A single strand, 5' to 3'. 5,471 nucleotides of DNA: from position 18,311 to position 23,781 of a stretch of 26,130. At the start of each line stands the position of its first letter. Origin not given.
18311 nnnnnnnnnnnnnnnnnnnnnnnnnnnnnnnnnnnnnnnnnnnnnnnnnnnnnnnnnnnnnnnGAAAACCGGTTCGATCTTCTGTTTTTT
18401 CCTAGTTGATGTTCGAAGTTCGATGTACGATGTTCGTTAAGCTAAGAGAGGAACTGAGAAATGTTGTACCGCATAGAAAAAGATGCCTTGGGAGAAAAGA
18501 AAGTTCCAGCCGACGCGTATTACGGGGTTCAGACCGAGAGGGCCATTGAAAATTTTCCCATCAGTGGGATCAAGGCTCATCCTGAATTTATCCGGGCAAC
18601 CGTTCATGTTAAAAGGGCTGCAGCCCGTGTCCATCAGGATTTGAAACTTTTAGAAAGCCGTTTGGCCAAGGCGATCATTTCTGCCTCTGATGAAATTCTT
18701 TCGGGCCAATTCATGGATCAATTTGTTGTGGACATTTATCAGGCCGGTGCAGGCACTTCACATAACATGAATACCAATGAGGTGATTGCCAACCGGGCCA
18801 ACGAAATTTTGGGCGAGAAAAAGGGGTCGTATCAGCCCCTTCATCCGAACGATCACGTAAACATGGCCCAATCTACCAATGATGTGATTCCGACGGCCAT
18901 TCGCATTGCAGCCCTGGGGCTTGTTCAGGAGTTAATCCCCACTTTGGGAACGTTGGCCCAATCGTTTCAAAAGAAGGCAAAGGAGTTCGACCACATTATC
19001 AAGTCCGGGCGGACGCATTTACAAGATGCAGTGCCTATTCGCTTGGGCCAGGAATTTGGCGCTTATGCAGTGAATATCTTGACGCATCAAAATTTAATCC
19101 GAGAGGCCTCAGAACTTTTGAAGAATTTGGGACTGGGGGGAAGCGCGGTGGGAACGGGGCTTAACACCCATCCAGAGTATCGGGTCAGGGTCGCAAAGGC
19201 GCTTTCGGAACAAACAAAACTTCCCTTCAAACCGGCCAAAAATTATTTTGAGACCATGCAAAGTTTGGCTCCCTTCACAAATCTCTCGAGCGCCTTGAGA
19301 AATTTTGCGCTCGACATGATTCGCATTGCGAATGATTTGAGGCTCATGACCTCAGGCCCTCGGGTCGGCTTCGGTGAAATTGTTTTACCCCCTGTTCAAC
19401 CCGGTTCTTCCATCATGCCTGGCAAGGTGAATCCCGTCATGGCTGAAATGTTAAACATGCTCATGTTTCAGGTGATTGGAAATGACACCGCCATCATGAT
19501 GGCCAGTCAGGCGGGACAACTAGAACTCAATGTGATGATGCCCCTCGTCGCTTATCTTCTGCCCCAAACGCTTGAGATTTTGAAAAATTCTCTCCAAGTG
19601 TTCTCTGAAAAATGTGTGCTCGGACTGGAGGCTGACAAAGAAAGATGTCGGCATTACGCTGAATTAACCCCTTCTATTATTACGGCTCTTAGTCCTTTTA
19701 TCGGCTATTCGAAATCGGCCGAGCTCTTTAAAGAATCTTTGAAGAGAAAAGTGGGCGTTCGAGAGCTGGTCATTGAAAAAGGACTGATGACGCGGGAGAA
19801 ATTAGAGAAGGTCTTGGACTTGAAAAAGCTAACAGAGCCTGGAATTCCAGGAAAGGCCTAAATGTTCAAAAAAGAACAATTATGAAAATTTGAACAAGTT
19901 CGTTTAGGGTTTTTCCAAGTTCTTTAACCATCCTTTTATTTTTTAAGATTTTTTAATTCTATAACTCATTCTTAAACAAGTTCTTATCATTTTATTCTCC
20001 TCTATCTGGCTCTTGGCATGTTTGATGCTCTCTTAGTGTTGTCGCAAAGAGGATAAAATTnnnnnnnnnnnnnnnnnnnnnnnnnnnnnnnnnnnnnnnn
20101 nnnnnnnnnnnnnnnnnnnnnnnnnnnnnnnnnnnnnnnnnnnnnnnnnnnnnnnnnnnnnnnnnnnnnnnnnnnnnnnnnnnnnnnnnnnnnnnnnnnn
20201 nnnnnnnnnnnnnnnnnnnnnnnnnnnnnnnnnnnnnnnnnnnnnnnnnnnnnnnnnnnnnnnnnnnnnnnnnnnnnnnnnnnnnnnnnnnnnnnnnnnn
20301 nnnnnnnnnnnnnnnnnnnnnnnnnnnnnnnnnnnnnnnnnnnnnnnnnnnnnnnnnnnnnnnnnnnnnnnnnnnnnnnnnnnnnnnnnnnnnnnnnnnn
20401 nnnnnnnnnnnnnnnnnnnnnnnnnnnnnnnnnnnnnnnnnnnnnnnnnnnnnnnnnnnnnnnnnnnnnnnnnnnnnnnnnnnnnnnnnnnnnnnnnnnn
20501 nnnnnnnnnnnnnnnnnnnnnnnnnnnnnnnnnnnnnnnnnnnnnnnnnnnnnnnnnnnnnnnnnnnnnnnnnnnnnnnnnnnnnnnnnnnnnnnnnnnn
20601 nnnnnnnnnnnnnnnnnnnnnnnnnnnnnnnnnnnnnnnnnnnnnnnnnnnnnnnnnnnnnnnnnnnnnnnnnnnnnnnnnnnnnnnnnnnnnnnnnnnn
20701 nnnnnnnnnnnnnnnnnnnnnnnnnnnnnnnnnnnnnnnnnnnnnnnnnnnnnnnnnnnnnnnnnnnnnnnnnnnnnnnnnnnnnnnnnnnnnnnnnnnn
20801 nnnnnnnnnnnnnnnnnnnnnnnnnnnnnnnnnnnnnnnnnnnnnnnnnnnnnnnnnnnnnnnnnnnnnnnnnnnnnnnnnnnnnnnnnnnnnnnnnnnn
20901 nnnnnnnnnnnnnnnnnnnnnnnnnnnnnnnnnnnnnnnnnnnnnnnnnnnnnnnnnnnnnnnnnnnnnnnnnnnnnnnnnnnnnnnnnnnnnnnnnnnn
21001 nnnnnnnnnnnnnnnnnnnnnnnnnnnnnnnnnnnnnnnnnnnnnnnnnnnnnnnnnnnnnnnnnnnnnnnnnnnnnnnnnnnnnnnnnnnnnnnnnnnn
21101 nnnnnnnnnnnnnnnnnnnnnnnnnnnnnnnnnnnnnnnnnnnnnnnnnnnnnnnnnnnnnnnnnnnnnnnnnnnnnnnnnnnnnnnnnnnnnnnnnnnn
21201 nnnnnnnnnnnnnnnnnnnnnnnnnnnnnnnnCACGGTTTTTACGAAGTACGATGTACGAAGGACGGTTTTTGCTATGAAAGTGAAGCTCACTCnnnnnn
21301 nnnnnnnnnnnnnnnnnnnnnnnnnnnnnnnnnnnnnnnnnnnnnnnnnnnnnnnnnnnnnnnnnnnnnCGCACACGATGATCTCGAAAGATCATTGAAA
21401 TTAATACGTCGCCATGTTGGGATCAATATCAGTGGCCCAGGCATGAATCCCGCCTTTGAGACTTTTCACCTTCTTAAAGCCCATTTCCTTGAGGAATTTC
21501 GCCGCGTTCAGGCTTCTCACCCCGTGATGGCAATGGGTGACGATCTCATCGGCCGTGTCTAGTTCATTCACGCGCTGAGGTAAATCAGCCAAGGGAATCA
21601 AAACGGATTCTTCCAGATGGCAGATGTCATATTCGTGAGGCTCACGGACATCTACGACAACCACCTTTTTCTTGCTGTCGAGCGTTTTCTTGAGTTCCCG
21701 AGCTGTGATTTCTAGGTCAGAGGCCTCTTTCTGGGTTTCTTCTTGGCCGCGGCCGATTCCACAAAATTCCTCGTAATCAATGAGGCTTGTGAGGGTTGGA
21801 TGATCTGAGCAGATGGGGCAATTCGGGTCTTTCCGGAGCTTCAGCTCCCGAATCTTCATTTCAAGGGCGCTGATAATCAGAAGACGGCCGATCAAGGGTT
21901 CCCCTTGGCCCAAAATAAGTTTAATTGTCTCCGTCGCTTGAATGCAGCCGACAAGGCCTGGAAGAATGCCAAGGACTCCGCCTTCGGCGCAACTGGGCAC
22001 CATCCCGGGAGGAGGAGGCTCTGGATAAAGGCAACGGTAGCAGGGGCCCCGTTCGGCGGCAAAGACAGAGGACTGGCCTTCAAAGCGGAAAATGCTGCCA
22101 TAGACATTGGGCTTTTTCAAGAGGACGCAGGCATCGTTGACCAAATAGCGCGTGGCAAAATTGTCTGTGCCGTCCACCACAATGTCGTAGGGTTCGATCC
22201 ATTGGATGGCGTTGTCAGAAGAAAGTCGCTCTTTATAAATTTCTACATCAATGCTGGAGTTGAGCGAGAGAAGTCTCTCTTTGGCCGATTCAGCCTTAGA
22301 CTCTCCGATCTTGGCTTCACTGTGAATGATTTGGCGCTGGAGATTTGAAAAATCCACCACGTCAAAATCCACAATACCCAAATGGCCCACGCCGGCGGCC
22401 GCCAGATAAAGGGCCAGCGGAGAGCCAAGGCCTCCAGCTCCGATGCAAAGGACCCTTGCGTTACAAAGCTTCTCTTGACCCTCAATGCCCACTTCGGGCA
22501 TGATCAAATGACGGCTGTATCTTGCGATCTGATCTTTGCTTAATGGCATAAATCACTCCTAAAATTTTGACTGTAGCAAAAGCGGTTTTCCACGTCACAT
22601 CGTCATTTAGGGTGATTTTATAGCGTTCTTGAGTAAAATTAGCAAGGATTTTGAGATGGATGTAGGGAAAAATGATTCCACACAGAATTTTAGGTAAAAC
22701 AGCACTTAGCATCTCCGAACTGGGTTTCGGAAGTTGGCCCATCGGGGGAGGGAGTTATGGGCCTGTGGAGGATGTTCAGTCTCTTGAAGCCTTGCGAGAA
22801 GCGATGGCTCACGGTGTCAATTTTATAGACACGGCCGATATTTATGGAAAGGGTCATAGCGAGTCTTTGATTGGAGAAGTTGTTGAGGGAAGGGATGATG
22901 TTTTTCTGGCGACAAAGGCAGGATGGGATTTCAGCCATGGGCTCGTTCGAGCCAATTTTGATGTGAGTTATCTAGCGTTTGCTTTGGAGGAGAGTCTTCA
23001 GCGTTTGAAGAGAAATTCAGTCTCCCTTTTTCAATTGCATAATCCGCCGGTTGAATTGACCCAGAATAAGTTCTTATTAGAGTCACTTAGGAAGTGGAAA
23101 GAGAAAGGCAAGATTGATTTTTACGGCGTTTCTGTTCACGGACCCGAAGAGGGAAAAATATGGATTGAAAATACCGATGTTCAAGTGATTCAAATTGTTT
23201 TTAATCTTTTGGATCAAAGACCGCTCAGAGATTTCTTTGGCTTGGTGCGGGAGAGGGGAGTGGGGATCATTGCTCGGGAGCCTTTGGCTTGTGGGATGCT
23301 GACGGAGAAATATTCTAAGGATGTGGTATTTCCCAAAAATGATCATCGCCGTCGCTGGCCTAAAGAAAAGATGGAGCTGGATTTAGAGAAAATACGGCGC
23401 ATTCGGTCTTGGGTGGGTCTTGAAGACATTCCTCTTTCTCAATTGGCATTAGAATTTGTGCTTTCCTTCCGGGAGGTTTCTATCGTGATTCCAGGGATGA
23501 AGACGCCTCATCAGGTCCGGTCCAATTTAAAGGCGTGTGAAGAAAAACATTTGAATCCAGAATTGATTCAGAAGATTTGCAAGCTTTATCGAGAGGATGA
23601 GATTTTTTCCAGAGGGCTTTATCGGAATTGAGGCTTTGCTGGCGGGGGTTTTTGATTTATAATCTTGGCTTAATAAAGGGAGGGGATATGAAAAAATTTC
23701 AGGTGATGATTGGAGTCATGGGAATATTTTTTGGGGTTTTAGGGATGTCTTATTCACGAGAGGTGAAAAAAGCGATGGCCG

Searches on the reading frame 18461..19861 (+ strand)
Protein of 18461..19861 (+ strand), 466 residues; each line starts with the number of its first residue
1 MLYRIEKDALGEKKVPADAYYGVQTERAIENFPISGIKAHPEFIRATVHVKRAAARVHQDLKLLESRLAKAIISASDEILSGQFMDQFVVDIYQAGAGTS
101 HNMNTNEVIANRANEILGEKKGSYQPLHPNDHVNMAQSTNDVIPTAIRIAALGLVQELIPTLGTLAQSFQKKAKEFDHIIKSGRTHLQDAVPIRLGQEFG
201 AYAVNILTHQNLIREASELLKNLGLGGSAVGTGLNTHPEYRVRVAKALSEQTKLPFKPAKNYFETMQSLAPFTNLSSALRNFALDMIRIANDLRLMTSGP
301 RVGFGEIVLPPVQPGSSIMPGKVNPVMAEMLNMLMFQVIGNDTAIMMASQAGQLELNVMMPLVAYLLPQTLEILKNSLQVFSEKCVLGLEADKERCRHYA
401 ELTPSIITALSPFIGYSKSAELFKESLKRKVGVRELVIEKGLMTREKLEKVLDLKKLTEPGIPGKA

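Call 16: search_protein_families(library=pfam, proteins=[window:18461-19861:+])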
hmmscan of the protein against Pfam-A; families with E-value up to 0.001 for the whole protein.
window:18461-19861:+ (466 aa): 2 families
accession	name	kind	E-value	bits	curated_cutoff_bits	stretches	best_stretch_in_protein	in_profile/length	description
PF00206.25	Lyase_1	-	5.7e-97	325.3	27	1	11-340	1-312/312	Lyase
PF10415.14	FumaraseC_C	-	1.6e-16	60.9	32.5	1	406-458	1-53/54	Fumarase C C-terminus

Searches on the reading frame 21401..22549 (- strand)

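Call 16: search_protein_families(library=pfam, proteins=[window:21401-22549:-])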
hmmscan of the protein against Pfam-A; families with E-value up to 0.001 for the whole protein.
window:21401-22549:- (382 aa): 2 families
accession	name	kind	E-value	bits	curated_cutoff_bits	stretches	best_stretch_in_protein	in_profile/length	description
PF00899.27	ThiF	-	5.9e-86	287.9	28.1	1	11-245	1-237/238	ThiF family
PF00581.25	Rhodanese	-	5.1e-22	78.7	22.2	1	282-373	1-101/102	Rhodanese-like domain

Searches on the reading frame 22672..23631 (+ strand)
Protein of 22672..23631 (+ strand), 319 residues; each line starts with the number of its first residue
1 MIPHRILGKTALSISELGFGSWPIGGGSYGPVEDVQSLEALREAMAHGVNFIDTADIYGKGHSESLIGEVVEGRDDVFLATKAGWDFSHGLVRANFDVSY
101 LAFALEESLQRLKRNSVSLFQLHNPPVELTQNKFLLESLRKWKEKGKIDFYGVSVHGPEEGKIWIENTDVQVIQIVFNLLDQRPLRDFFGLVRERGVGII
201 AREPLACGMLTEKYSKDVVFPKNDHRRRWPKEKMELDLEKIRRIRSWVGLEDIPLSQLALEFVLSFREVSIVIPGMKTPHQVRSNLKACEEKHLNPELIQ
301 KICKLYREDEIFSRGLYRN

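Call 17: search_protein_families(library=pfam, proteins=[window:22672-23631:+])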
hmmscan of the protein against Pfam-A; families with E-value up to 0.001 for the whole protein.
window:22672-23631:+ (319 aa): 1 family
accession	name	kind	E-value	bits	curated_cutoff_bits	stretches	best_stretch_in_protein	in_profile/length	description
PF00248.27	Aldo_ket_red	-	1.3e-53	182.4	24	1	16-305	1-289/291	Aldo/keto reductase family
